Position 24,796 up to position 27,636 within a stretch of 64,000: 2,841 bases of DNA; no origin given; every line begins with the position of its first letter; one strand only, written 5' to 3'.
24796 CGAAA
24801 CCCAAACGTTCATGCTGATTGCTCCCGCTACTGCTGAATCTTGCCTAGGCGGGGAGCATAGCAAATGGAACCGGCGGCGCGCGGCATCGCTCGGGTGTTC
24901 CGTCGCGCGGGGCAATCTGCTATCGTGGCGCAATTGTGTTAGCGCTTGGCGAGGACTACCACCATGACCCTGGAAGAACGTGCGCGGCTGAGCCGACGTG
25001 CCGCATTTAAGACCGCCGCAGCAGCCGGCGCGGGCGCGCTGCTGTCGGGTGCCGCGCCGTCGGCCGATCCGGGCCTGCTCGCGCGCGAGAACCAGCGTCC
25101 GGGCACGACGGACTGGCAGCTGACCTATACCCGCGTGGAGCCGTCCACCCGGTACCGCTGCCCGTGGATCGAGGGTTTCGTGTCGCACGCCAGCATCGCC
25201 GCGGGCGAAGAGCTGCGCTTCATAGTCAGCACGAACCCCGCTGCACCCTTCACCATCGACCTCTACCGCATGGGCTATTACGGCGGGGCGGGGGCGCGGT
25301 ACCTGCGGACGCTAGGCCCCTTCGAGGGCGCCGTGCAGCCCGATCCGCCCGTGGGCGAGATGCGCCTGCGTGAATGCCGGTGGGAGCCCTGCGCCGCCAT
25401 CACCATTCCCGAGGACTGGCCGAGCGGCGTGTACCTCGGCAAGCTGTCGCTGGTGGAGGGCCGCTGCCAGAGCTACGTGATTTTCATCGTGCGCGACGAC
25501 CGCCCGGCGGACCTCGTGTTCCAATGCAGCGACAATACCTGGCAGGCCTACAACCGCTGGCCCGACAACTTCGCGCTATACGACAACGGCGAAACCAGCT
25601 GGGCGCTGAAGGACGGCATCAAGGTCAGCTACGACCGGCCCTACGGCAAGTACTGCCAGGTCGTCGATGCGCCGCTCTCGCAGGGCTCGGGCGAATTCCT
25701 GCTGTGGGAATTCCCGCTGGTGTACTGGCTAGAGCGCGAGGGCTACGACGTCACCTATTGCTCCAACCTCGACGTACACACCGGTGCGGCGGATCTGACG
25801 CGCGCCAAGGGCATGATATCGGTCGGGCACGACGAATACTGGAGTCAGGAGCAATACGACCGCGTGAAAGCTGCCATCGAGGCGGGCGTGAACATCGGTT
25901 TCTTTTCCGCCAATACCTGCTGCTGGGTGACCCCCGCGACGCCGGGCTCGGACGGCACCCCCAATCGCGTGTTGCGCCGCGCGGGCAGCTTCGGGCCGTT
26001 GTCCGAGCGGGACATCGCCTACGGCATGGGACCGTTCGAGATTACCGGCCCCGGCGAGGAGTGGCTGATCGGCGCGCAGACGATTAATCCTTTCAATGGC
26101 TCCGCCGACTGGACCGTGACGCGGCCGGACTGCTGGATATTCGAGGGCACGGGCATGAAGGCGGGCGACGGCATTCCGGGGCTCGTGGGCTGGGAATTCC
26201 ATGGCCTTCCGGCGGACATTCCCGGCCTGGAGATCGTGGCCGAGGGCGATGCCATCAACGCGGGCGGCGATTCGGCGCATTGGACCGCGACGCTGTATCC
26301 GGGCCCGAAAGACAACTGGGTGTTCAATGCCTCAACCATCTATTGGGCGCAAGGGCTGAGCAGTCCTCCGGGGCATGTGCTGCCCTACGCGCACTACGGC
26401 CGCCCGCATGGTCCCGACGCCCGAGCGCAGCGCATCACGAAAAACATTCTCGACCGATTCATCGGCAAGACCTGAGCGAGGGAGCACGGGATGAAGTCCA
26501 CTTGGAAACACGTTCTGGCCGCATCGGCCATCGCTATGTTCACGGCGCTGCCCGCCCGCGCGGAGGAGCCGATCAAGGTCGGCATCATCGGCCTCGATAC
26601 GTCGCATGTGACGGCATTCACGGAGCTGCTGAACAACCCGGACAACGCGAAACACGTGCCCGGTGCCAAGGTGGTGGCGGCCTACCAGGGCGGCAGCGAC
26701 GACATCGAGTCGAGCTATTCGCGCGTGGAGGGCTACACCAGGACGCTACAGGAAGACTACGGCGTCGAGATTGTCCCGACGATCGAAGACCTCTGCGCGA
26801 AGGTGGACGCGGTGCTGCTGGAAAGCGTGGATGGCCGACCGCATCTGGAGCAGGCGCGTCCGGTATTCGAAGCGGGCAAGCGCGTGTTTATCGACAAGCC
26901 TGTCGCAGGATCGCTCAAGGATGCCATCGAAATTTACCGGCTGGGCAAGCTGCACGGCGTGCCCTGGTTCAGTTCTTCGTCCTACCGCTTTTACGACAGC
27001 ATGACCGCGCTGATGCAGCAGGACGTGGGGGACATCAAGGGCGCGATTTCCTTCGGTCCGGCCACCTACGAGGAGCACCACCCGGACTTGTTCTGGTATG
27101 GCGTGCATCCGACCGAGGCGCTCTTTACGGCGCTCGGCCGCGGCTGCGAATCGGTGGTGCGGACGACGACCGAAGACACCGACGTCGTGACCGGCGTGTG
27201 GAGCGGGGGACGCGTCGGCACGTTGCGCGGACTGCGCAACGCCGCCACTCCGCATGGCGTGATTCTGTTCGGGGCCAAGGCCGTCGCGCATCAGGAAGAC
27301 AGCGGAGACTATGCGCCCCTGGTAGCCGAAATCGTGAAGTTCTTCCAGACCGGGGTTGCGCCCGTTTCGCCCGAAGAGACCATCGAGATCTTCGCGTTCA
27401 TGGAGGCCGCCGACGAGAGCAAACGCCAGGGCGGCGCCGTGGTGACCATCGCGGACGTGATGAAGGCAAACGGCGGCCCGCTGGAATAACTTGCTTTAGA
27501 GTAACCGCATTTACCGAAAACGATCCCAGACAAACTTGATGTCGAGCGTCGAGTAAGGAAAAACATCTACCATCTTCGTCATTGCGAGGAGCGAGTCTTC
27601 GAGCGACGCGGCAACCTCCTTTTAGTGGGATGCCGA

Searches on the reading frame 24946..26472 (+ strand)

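Call 46: search_protein_families(library=pfam, proteins=[window:24946-26472:+], max_evalue=0.001)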
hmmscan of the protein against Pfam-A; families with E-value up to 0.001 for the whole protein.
window:24946-26472:+ (509 aa): 1 family
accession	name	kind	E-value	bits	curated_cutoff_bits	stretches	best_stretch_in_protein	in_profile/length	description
PF20254.3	DMFA2_C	-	4.6e-82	276.8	27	1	103-472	1-369/374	N,N-dimethylformamidase beta subunit-like, C-terminal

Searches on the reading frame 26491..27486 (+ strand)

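Call 46: search_protein_families(library=pfam, proteins=[window:26491-27486:+], max_evalue=0.001)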
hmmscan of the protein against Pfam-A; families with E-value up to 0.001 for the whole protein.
window:26491-27486:+ (332 aa): 1 family
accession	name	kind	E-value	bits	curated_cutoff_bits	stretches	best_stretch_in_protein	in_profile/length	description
PF01408.29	GFO_IDH_MocA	-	6.4e-09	37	24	1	28-157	1-114/120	Oxidoreductase family, NAD-binding Rossmann fold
